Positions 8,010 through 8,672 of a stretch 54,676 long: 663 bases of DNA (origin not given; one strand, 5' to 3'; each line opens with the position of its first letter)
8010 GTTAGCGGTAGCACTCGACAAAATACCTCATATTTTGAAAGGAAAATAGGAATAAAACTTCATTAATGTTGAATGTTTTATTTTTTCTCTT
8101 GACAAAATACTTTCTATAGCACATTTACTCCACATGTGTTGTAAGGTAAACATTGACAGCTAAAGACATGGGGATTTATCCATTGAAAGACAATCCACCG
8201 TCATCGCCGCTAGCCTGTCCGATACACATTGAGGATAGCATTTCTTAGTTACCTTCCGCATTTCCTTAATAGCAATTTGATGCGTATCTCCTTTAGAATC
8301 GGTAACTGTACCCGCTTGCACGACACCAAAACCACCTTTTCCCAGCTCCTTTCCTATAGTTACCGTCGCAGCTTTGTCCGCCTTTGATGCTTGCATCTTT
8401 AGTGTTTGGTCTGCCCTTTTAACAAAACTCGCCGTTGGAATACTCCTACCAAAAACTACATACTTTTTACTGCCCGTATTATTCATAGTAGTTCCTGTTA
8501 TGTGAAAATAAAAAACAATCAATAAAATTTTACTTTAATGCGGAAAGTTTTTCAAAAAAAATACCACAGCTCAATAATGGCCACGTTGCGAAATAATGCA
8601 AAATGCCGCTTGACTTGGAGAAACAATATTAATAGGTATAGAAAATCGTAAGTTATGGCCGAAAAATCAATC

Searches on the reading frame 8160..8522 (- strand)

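Call 93: search_protein_families(library=pfam, proteins=[window:8160-8522:-])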
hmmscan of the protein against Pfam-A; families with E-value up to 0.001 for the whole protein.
window:8160-8522:- (120 aa): 1 family
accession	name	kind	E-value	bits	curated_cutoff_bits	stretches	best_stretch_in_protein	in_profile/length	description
PF07714.23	PK_Tyr_Ser-Thr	-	0.00027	20.8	23.1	1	55-95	2-43/258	Protein tyrosine and serine/threonine kinase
